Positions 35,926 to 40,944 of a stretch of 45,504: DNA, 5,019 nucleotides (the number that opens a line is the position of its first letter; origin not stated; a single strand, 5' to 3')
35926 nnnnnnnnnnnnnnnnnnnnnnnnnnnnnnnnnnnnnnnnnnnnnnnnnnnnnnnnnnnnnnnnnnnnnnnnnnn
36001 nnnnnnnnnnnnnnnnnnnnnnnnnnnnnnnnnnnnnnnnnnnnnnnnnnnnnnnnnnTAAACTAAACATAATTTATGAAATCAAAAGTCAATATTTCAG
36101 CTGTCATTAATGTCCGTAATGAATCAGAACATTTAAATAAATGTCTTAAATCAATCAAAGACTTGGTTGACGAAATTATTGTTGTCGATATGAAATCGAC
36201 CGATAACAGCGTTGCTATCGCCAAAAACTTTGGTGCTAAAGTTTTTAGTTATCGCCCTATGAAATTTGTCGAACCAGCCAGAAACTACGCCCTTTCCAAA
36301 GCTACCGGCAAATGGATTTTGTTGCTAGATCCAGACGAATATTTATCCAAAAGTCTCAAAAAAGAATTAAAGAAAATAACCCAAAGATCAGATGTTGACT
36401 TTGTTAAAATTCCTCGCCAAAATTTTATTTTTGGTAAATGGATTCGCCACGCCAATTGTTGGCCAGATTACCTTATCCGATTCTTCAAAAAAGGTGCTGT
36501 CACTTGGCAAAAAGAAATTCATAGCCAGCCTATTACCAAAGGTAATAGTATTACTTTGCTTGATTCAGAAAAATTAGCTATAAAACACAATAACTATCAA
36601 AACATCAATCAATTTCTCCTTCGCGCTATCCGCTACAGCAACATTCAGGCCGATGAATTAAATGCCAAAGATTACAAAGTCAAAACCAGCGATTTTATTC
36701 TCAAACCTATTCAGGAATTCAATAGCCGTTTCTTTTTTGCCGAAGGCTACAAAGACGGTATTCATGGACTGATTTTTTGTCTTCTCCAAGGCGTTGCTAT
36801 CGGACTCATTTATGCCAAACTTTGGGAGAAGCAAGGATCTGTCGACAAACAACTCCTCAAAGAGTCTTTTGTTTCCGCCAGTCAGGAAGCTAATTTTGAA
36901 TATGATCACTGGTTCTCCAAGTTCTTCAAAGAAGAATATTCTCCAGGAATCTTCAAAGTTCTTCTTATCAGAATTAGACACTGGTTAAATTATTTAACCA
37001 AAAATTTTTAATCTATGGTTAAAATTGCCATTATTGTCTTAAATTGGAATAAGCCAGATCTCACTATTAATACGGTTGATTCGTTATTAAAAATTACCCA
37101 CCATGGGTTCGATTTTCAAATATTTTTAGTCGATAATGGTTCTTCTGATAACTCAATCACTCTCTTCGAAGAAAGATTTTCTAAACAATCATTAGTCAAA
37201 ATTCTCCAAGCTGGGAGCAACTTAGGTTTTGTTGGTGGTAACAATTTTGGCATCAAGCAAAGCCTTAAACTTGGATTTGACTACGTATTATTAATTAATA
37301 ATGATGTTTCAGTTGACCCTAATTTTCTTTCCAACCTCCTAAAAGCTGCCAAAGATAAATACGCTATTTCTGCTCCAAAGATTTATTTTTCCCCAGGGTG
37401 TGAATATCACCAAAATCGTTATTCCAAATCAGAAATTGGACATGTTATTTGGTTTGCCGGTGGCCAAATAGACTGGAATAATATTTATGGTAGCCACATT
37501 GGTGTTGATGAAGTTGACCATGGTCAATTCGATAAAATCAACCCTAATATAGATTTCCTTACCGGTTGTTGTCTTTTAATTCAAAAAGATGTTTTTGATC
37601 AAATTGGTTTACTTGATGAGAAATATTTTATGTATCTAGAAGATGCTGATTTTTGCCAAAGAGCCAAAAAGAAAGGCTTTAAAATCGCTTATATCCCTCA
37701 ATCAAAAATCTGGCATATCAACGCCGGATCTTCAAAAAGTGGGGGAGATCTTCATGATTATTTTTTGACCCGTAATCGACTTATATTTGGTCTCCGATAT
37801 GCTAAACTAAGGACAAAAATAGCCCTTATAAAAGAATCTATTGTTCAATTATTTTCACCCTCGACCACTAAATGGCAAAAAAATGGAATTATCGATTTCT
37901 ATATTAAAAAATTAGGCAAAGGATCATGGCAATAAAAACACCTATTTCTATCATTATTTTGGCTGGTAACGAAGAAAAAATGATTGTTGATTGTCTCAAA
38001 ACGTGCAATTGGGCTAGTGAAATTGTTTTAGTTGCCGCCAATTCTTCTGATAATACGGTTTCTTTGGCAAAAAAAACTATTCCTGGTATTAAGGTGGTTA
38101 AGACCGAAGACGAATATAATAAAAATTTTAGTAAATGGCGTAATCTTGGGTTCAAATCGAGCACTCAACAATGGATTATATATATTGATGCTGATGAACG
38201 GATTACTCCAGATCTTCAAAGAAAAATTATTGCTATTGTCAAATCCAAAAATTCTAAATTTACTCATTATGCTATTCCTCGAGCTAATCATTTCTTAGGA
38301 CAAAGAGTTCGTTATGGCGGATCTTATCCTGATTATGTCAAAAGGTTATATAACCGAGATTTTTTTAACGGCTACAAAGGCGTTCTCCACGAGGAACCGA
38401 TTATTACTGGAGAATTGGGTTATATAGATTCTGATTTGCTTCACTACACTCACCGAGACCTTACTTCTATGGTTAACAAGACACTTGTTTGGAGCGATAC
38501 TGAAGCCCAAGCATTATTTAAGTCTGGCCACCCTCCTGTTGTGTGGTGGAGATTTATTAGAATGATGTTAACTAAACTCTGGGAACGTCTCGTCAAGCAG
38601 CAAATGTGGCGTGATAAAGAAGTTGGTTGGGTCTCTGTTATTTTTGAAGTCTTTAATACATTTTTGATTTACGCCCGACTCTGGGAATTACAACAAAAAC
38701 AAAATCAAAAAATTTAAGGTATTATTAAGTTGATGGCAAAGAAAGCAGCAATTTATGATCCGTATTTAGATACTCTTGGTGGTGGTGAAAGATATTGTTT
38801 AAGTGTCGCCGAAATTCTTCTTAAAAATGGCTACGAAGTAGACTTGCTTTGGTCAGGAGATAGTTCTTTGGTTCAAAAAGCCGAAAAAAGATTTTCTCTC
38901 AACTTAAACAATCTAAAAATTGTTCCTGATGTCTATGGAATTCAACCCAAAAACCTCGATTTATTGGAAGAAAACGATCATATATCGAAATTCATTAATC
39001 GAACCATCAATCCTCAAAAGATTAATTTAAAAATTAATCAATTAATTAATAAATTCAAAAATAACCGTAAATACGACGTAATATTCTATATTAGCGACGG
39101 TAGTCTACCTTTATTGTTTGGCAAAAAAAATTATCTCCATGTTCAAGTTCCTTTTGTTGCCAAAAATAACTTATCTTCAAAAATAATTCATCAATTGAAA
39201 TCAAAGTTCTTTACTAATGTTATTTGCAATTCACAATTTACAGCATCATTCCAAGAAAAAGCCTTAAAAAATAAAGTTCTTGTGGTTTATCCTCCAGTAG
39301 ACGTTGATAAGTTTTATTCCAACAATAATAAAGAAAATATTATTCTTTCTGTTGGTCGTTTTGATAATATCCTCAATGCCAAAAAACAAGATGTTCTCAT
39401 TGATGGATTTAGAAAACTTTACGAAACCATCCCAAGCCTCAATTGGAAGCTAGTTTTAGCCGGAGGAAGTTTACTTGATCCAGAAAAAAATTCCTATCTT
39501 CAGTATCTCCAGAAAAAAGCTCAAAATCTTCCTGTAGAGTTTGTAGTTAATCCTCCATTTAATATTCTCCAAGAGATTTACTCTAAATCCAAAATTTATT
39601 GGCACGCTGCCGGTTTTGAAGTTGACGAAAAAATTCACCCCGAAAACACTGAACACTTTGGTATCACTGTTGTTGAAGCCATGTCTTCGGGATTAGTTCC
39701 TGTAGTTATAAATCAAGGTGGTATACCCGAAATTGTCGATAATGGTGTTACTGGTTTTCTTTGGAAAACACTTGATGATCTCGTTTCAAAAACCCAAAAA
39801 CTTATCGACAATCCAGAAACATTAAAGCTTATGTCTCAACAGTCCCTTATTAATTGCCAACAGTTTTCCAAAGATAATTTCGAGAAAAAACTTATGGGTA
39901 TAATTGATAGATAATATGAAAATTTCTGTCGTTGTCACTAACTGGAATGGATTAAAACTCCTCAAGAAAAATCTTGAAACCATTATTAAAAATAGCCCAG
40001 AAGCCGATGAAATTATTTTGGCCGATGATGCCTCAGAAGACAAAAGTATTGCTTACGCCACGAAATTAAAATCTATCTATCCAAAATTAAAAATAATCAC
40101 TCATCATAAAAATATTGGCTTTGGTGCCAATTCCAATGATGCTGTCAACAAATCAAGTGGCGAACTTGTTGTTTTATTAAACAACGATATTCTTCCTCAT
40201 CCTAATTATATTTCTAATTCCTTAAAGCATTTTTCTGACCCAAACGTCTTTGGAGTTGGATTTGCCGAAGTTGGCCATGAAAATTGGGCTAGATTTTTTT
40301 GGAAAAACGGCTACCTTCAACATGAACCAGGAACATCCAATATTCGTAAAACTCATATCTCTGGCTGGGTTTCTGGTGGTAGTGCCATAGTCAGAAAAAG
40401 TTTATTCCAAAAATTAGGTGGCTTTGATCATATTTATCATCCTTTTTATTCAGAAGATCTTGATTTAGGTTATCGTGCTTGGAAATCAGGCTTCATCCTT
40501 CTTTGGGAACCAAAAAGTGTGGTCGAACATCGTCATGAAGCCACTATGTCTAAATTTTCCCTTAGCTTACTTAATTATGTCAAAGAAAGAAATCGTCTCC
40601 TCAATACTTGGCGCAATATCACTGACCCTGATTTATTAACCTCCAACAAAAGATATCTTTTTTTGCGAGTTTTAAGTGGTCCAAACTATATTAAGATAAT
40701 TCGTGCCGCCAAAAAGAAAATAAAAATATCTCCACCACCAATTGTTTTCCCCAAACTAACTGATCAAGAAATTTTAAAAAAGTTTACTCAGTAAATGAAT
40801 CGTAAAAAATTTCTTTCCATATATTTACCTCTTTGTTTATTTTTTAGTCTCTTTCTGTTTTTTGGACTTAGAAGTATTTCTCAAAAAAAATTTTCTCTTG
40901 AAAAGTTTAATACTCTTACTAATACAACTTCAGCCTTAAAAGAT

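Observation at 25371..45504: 20-kb glycosylation island with an unusual density of GT-C-like polytopic membrane proteins and no obvious priming enzyme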

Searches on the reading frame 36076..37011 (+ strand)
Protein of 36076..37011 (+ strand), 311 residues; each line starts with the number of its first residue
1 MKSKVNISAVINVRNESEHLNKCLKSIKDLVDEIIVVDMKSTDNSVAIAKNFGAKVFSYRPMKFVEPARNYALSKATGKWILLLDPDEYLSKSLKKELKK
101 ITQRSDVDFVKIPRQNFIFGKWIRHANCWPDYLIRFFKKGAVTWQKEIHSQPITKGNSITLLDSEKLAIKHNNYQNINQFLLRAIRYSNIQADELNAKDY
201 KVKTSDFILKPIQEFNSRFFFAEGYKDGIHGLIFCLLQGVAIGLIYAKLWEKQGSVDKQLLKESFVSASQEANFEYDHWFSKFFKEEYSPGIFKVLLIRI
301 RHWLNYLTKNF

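Call 7: search_protein_families(library=pfam, max_evalue=0.01, proteins=[window:36076-37011:+])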
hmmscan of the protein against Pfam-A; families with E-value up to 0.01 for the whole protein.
window:36076-37011:+ (311 aa): 3 families
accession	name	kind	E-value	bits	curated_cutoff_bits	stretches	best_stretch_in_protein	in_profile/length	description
PF00535.33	Glycos_transf_2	-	1e-18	68.3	23.3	1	8-147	1-148/168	Glycosyl transferase family 2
PF13704.12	Glyco_tranf_2_4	-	1.1e-05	26.3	27.5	1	14-93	1-87/98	Glycosyl transferase family 2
PF10111.15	Glyco_tranf_2_2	-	0.0047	16.9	27.3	1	10-102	3-107/276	Glycosyltransferase like family 2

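Call 14: search_protein_families(library=ncbifam, max_evalue=0.01, proteins=[window:36076-37011:+])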
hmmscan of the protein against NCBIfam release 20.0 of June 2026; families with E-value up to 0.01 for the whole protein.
window:36076-37011:+ (311 aa): 14 families
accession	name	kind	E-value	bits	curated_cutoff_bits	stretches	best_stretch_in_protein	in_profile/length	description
TIGR04195.1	S_glycosyl_SunS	equivalog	1.9e-15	56.6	350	1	6-177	58-227/421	SunS family peptide S-glycosyltransferase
NF007482.0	PRK10073.1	equivalog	8.8e-12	44.7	423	1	1-111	2-119/334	glycosyltransferase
TIGR04283.1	glyco_like_mftF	equivalog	1e-11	44.8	182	1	7-106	1-101/221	TIGR04283 family arsenosugar biosynthesis glycosyltransferase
NF010496.0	PRK13915.1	equivalog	1.3e-08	34.3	262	1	2-60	28-92/307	glucosyl-3-phosphoglycerate synthase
TIGR04182.1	glyco_TIGR04182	equivalog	3.6e-05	23.3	325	1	7-93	2-89/293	S-layer glycoprotein N-glycosyltransferase AglJ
NF038302.1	EPS_HpsE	equivalog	6e-05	22.1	300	1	24-92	20-101/307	hormogonium polysaccharide biosynthesis glycosyltransferase HpsE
TIGR03111.1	glyc2_xrt_Gpos1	hypoth_equivalog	0.00019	20.4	363.95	1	6-100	50-155/439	TIGR03111 family XrtG-associated glycosyltransferase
NF045692.1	OglycostaseCruG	equivalog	0.00027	20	600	1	6-118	42-167/386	2'-O-glycosyltransferase CruG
TIGR03965.1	mycofact_glyco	equivalog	0.0003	19.8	280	1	5-87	74-164/467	mycofactocin biosynthesis glycosyltransferase MftF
NF041391.1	DPhHxTase_Halo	equivalog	0.00042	19.3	375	1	15-107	5-99/213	dolichyl-phosphate hexose transferase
NF047683.1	TeichurnBiosyTuaG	equivalog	0.00096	18.9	400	1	3-103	4-113/252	teichuronic acid biosynthesis protein TuaG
NF050050.1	ProtGlycPglI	equivalog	0.0013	18.2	500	1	6-102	3-109/306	GalNAc(5)-diNAcBac-PP-undecaprenol beta-1,3-glucosyltransferase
NF058614.1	PPMAGASynPpgS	equivalog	0.0055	16.2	370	1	10-58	5-53/226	polyprenyl-phospho-N-acetylgalactosaminyl synthase PpgS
TIGR03469.1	HpnB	hypoth_equivalog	0.0079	15.3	379.25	1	6-56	45-99/386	hopene-associated glycosyltransferase HpnB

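Call 82: search_solved_structures(query=window:36076-37011:+, max_evalue=0.001)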
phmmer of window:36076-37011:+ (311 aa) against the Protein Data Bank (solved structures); distinct sequences matched with E-value up to 0.001: 6.
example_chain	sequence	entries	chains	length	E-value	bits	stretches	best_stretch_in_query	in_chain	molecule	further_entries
22ao_A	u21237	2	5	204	2.6e-20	76.3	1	7-167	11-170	GmaR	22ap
7msp_A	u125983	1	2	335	6.6e-14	55.3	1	7-186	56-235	SPbeta prophage-derived glycosyltransferase SunS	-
7msn_A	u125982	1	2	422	1.1e-13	54.5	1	7-184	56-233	SPbeta prophage-derived glycosyltransferase SunS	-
7msk_A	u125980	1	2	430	3.6e-09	39.7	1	9-175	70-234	Glyco_trans_2-like domain-containing protein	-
3bcv_A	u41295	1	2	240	0.00039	23.2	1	6-110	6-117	Putative glycosyltransferase protein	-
5tze_C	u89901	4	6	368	0.00093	21.9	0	14-112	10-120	Glycosyl transferase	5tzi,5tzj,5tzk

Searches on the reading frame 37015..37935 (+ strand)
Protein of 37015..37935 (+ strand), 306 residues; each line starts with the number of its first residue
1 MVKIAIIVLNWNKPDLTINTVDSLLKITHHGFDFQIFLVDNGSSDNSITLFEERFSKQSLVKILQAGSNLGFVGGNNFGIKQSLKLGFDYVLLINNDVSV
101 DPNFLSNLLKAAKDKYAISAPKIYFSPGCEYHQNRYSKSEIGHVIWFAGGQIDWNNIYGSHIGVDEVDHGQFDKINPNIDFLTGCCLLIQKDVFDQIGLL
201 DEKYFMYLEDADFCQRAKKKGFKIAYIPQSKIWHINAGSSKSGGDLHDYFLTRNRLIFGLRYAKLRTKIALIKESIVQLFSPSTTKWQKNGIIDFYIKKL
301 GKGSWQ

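Call 7: search_protein_families(library=pfam, max_evalue=0.01, proteins=[window:37015-37935:+])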
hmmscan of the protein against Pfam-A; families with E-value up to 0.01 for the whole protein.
window:37015-37935:+ (306 aa): 4 families
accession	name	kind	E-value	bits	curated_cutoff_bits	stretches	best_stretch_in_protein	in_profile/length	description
PF00535.33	Glycos_transf_2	-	5.7e-18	65.9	23.3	1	6-197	2-167/168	Glycosyl transferase family 2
PF13641.12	Glyco_tranf_2_3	-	4.8e-16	59.9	27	1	4-237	3-214/230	Glycosyltransferase like family 2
PF13632.12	Glyco_trans_2_3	-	2.1e-06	28.1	27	1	90-259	1-142/198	Glycosyl transferase family group 2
PF02709.20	Glyco_transf_7C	-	0.00041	20.4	23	1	181-229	18-67/78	N-terminal domain of galactosyltransferase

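Call 14: search_protein_families(library=ncbifam, max_evalue=0.01, proteins=[window:37015-37935:+])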
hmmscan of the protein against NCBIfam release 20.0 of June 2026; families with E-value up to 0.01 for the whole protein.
window:37015-37935:+ (306 aa): 14 families
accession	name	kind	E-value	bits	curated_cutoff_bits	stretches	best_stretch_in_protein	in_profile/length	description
TIGR01556.1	rhamnosyltran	subfamily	5.3e-17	61.9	200.55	2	34-114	22-100/281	rhamnosyltransferase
NF038299.1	EPS_HpsN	equivalog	1.2e-10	40.9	425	1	3-238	2-224/317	hormogonium polysaccharide biosynthesis glycosyltransferase HpsN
TIGR03937.1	PgaC_IcaA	equivalog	2.1e-09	36.8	422.3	1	3-119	46-157/407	poly-beta-1,6-N-acetyl-D-glucosamine synthase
TIGR03965.1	mycofact_glyco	equivalog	4.7e-08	32.3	280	1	179-234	226-280/467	mycofactocin biosynthesis glycosyltransferase MftF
NF041875.1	EPS_EpsD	equivalog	4.1e-07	29.7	370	1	6-112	3-104/325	exopolysaccharide biosynthesis glycosyltransferase EpsD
NF050113.1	gal_furan_GlfT1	equivalog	5.3e-07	29.2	330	1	7-115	4-108/290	galactofuranosyltransferase GlfT1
TIGR04283.1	glyco_like_mftF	equivalog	1.8e-05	24.5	182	0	186-229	140-180/221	TIGR04283 family arsenosugar biosynthesis glycosyltransferase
NF047588.1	GlcsyltransPgfSStrep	equivalog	2.1e-05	23.9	500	1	3-119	2-117/308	glycosyltransferase PgfS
NF007482.0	PRK10073.1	equivalog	4.4e-05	22.6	423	1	3-114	7-112/334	glycosyltransferase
TIGR03469.1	HpnB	hypoth_equivalog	0.00012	21.3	379.25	1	3-115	45-163/386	hopene-associated glycosyltransferase HpnB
NF050050.1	ProtGlycPglI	equivalog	0.0013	18.2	500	1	1-117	1-113/306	GalNAc(5)-diNAcBac-PP-undecaprenol beta-1,3-glucosyltransferase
TIGR03111.1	glyc2_xrt_Gpos1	hypoth_equivalog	0.0015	17.4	363.95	1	3-115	50-159/439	TIGR03111 family XrtG-associated glycosyltransferase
NF007986.1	PRK10714.1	equivalog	0.0038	16.3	529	1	14-118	22-121/316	undecaprenyl-phosphate 4-deoxy-4-formamido-L-arabinose transferase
NF041394.1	GtaseAglG_Halo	equivalog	0.0065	15.8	440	0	10-120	11-115/304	glucosyl-dolichyl phosphate glucuronosyltransferase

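Call 81: search_solved_structures(query=window:37015-37935:+, max_evalue=0.001)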
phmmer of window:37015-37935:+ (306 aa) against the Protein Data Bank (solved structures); distinct sequences matched with E-value up to 0.001: 6.
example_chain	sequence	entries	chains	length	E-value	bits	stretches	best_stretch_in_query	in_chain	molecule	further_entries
9dtp_A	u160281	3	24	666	6.2e-09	38.6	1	63-260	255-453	Galactofuranosyltransferase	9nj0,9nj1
9oa3_A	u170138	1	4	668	6.3e-09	38.6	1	63-260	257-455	Galactofuranosyltransferase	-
4fix_A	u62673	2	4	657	3.3e-05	26.4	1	68-260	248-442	UDP-galactofuranosyl transferase GlfT2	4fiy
2z87_A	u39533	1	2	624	3.4e-05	26.3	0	5-137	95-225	Chondroitin synthase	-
2z86_A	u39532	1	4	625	3.4e-05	26.3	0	5-137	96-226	Chondroitin synthase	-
5hea_A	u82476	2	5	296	4.8e-05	25.9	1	4-115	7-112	Putative glycosyltransferase (GalT1)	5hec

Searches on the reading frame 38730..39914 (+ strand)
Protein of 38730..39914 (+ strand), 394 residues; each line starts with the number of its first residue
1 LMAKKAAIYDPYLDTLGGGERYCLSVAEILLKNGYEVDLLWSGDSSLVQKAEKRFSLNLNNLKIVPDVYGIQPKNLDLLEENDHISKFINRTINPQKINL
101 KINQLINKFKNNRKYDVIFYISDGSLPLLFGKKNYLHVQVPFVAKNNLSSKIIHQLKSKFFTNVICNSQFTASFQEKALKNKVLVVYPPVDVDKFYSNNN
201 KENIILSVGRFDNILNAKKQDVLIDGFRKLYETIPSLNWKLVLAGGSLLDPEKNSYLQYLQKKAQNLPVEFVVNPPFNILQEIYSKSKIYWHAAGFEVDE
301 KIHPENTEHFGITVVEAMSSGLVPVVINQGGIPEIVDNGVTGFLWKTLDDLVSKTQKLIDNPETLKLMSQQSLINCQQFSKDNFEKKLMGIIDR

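Call 8: search_protein_families(library=pfam, max_evalue=0.01, proteins=[window:38730-39914:+])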
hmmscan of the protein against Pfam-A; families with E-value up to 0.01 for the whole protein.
window:38730-39914:+ (394 aa): 4 families
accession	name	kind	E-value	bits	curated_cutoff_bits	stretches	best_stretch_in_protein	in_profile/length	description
PF00534.26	Glycos_transf_1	-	1.4e-23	83.8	26.4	1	197-371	10-168/172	Glycosyl transferases group 1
PF13692.12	Glyco_trans_1_4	-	1.8e-17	64.3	27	1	203-361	2-142/142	Glycosyl transferases group 1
PF13439.12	Glyco_transf_4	-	2.7e-06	27.9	28.5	1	17-193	2-169/170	Glycosyltransferase Family 4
PF20706.3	GT4-conflict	-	0.0027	17.2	26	1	170-331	161-315/385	Family 4 Glycosyltransferase in conflict systems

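Call 14: search_protein_families(library=ncbifam, max_evalue=0.01, proteins=[window:38730-39914:+])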
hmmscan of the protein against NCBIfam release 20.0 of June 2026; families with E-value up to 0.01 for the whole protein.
window:38730-39914:+ (394 aa): 24 families
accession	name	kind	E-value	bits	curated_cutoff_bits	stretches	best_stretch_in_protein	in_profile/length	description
TIGR03999.1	thiol_BshA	equivalog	1.9e-14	53.4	273.7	1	197-383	194-361/375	N-acetyl-alpha-D-glucosaminyl L-malate synthase BshA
TIGR03449.1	mycothiol_MshA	equivalog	5.6e-11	42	462.5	1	179-388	186-396/406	D-inositol-3-phosphate glycosyltransferase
NF041876.1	EPS_EpsE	equivalog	5.1e-08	32.6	400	1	203-372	215-372/389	exopolysaccharide biosynthesis GT4 family glycosyltransferase EpsE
NF041139.1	TreT_Thcocales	equivalog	1.1e-07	31.1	775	1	199-371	226-387/412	trehalose synthase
NF047881.1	glyco_SdgB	exception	3.1e-07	29.4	800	1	305-387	403-488/496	serine-aspartate repeat adhesin O-glycosyltransferase SdgB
NF012028.0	PRK15484.1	subfamily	3.2e-07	29.8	618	1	199-387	190-370/380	lipopolysaccharide N-acetylglucosaminyltransferase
NF041010.1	glycosy_Agl16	equivalog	3.4e-07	29.5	575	1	152-388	125-344/352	glycosylation protein Agl16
TIGR02149.1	glgA_Coryne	subfamily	5.2e-07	29.1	302.4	1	301-383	287-378/391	glycogen synthase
TIGR02470.1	sucr_synth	equivalog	8e-07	27.6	810.4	1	302-372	648-724/784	sucrose synthase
TIGR03088.1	stp2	hypoth_equivalog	9.8e-07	28.1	409.05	1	304-383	279-361/374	TIGR03088 family PEP-CTERM/XrtA system glycosyltransferase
NF038295.1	EPS_HpsP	equivalog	1.1e-06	28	550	1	194-384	199-371/388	hormogonium polysaccharide biosynthesis glycosyltransferase HpsP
TIGR02472.1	sucr_P_syn_N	equivalog_domain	1.7e-06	27.1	576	1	302-377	345-422/439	sucrose-phosphate synthase, putative, glycosyltransferase domain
NF049988.1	MGlcDAGSynMgs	equivalog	4.1e-06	26.4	400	1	303-388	295-380/398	alpha-monoglucosyldiacylglycerol synthase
NF053787.1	GlcN_PG_synth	equivalog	5.3e-06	25.5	480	1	299-359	263-324/361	N-acetylglucosaminyl phosphatidylglycerol synthase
TIGR04157.1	glyco_rSAM_CFB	subfamily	3.6e-05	22.9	400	0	196-246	221-266/406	TIGR04157 family glycosyltransferase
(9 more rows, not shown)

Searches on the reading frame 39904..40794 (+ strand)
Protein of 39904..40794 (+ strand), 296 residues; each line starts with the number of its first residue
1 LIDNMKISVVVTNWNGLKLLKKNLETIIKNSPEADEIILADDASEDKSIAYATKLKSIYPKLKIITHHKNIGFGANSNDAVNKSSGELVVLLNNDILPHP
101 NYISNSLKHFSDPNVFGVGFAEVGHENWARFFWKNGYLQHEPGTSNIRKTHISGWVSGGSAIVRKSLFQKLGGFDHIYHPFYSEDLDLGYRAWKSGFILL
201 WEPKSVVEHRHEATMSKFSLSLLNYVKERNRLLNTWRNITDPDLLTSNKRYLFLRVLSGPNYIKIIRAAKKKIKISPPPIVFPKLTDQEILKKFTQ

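Call 8: search_protein_families(library=pfam, max_evalue=0.01, proteins=[window:39904-40794:+])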
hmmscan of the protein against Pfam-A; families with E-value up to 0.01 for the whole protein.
window:39904-40794:+ (296 aa): 6 families
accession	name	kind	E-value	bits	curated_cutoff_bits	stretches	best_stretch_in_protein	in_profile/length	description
PF00535.33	Glycos_transf_2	-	2.5e-21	76.8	23.3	1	8-171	1-167/168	Glycosyl transferase family 2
PF13641.12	Glyco_tranf_2_3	-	6.1e-16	59.6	27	1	7-231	3-226/230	Glycosyltransferase like family 2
PF13632.12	Glyco_trans_2_3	-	4.7e-08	33.5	27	1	89-217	2-131/198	Glycosyl transferase family group 2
PF13506.12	Glyco_transf_21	-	0.00014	21.8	21.7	1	77-212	22-157/174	Glycosyl transferase family 21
PF10111.15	Glyco_tranf_2_2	-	0.0017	18.3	27.3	0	158-218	165-225/276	Glycosyltransferase like family 2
PF02709.20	Glyco_transf_7C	-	0.0062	16.6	23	0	157-197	20-60/78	N-terminal domain of galactosyltransferase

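Call 14: search_protein_families(library=ncbifam, max_evalue=0.01, proteins=[window:39904-40794:+])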
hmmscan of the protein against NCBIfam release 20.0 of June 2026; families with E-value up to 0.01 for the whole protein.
window:39904-40794:+ (296 aa): 22 families
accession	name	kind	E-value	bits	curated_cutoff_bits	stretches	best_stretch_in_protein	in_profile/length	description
TIGR03965.1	mycofact_glyco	equivalog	6.9e-25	87.8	280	1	6-227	75-298/467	mycofactocin biosynthesis glycosyltransferase MftF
NF041875.1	EPS_EpsD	equivalog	2.7e-18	66.5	370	1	7-218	1-216/325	exopolysaccharide biosynthesis glycosyltransferase EpsD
TIGR03937.1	PgaC_IcaA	equivalog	1.4e-10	40.8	422.3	1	5-114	45-154/407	poly-beta-1,6-N-acetyl-D-glucosamine synthase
NF007482.0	PRK10073.1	equivalog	1.4e-10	40.7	423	1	3-95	4-95/334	glycosyltransferase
NF053739.1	GlytfEpsEBac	equivalog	1.5e-10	40.5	450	1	6-197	2-190/265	glycosyltransferase EpsE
TIGR04283.1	glyco_like_mftF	equivalog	5.1e-10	39.3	182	1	7-208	1-185/221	TIGR04283 family arsenosugar biosynthesis glycosyltransferase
NF050050.1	ProtGlycPglI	equivalog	8.4e-10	38.5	500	1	6-99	3-97/306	GalNAc(5)-diNAcBac-PP-undecaprenol beta-1,3-glucosyltransferase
NF047588.1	GlcsyltransPgfSStrep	equivalog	4.7e-08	32.6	500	1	5-112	1-112/308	glycosyltransferase PgfS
NF047683.1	TeichurnBiosyTuaG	equivalog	3e-07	30.3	400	1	5-109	6-110/252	teichuronic acid biosynthesis protein TuaG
NF038299.1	EPS_HpsN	equivalog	7.4e-07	28.4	425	1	6-116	2-112/317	hormogonium polysaccharide biosynthesis glycosyltransferase HpsN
NF038302.1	EPS_HpsE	equivalog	2.1e-06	26.9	300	1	5-109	1-110/307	hormogonium polysaccharide biosynthesis glycosyltransferase HpsE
NF007453.0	PRK10018.1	equivalog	1.4e-05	24.9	382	1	2-110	3-111/280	colanic acid biosynthesis glycosyltransferase WcaA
TIGR01556.1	rhamnosyltran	subfamily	1.9e-05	24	200.55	1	23-210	9-201/281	rhamnosyltransferase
TIGR04017.1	WcaA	equivalog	2e-05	24.3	495.75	1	2-111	2-111/279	colanic acid biosynthesis glycosyltransferase WcaA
TIGR03111.1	glyc2_xrt_Gpos1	hypoth_equivalog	2e-05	23.6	363.95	1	6-114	50-161/439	TIGR03111 family XrtG-associated glycosyltransferase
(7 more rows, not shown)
